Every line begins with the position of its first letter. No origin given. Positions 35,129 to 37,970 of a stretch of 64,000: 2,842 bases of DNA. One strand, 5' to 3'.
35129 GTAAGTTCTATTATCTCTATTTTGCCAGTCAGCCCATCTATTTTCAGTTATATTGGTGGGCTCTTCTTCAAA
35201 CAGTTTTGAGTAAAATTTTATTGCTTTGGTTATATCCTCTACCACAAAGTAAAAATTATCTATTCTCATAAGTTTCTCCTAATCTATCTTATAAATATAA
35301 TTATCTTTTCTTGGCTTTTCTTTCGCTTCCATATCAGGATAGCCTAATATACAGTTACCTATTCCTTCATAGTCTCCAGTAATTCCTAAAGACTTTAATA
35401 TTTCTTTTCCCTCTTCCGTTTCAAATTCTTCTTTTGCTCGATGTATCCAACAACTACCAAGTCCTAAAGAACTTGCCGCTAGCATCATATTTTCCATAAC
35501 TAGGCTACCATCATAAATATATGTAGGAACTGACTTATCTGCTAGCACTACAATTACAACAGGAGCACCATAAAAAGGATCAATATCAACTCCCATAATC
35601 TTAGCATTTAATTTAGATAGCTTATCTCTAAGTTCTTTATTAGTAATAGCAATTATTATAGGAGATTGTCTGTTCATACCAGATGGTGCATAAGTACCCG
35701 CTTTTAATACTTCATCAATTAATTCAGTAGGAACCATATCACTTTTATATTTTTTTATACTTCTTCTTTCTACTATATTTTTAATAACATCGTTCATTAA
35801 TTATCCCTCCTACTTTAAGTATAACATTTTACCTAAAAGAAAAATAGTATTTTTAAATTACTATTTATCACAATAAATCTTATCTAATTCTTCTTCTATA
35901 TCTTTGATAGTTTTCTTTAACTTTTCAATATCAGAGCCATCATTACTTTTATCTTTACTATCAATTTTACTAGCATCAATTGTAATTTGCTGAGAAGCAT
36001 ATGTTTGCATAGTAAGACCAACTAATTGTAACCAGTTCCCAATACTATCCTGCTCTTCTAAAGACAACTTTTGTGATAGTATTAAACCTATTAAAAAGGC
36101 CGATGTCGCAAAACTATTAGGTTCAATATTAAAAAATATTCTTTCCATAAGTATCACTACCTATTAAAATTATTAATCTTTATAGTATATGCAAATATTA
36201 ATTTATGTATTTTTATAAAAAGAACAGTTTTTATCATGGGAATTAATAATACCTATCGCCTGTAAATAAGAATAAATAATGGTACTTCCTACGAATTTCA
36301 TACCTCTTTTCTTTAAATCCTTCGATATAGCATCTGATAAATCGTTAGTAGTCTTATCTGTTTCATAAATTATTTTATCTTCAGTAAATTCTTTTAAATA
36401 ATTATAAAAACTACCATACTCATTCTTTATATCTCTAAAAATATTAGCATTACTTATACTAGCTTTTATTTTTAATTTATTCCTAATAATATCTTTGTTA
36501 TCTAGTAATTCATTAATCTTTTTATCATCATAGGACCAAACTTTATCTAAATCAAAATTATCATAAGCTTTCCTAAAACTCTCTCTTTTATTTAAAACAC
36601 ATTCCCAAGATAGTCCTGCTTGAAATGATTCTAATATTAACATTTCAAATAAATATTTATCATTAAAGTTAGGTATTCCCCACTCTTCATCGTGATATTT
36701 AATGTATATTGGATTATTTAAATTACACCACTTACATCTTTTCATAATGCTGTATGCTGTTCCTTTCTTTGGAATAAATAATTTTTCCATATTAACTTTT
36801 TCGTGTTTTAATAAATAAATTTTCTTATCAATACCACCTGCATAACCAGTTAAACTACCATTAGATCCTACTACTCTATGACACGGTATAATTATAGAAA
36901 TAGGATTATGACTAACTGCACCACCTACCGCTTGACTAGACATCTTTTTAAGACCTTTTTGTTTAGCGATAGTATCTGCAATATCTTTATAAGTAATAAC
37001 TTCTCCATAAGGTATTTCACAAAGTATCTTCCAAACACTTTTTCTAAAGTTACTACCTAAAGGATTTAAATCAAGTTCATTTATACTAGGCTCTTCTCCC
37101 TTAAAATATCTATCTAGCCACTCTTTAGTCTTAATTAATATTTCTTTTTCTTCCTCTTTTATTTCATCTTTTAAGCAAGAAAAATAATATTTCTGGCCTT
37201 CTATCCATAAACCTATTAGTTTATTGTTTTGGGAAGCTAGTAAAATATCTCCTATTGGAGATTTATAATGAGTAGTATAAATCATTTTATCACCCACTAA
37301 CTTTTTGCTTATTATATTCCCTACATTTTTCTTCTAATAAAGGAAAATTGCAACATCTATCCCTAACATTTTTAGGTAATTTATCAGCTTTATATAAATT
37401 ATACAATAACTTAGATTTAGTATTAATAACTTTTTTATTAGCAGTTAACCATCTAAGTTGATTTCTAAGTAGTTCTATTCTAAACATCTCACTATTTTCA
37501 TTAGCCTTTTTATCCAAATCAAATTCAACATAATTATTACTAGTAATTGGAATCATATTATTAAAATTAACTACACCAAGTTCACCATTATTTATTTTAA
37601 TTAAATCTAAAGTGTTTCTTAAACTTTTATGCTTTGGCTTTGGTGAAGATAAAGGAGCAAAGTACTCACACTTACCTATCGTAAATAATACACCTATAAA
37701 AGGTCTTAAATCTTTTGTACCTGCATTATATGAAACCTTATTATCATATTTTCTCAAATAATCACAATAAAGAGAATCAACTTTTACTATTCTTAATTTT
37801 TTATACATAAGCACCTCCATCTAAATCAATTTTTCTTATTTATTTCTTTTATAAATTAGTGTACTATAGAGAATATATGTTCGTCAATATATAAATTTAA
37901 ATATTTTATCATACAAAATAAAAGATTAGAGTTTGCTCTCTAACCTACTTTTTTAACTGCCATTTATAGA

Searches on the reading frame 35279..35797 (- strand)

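Call 22: search_protein_families(library=pfam, proteins=[window:35279-35797:-], max_evalue=0.01)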
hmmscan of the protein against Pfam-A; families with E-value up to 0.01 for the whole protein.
window:35279-35797:- (172 aa): 2 families
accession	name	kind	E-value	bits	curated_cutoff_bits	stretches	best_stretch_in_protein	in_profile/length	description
PF00881.29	Nitroreductase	-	2.2e-24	86.9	23.5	1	8-152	1-166/167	Nitroreductase family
PF14512.11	TM1586_NiRdase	-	7.5e-09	36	27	1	4-133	2-124/215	Putative TM nitroreductase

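Call 23: search_protein_families(library=padloc, proteins=[window:35279-35797:-], max_evalue=0.001)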
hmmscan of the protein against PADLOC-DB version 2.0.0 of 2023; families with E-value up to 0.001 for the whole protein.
window:35279-35797:- (172 aa): 0 families

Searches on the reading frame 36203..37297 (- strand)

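Call 22: search_protein_families(library=pfam, proteins=[window:36203-37297:-], max_evalue=0.01)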
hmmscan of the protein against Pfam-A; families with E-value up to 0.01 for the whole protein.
window:36203-37297:- (364 aa): 3 families
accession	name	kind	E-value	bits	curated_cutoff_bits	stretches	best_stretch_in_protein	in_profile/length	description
PF03352.18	Adenine_glyco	-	5.7e-68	228.7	25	1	190-360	1-175/177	Methyladenine glycosylase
PF01035.26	DNA_binding_1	-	2e-31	108.1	27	1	83-168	1-81/81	6-O-methylguanine DNA methyltransferase, DNA binding domain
PF02870.21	Methyltransf_1N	-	1.9e-08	35.2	21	1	6-77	1-69/71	6-O-methylguanine DNA methyltransferase, ribonuclease-like domain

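Call 23: search_protein_families(library=padloc, proteins=[window:36203-37297:-], max_evalue=0.001)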
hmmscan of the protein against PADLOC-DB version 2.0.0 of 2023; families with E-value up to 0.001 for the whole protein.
window:36203-37297:- (364 aa): 0 families

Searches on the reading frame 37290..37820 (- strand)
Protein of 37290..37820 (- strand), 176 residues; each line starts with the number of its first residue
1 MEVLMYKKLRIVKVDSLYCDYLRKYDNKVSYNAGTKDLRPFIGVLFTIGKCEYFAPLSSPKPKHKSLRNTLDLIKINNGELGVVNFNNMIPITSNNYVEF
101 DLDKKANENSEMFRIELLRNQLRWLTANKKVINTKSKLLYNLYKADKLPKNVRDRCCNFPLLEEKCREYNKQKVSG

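Call 22: search_protein_families(library=pfam, proteins=[window:37290-37820:-], max_evalue=0.01)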
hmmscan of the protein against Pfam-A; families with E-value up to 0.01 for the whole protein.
window:37290-37820:- (176 aa): 1 family
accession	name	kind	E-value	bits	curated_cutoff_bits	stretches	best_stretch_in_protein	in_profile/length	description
PF13958.12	ToxN_toxin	-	3e-44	151.5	25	1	9-169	1-159/159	Toxin ToxN, type III toxin-antitoxin system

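Call 23: search_protein_families(library=padloc, proteins=[window:37290-37820:-], max_evalue=0.001)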
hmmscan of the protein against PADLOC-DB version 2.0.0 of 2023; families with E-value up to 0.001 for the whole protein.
window:37290-37820:- (176 aa): 1 family
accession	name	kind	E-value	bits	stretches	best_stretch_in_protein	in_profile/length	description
PDLC02352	AbiQ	-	3.7e-36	122.8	1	10-172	2-160/160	AbiQ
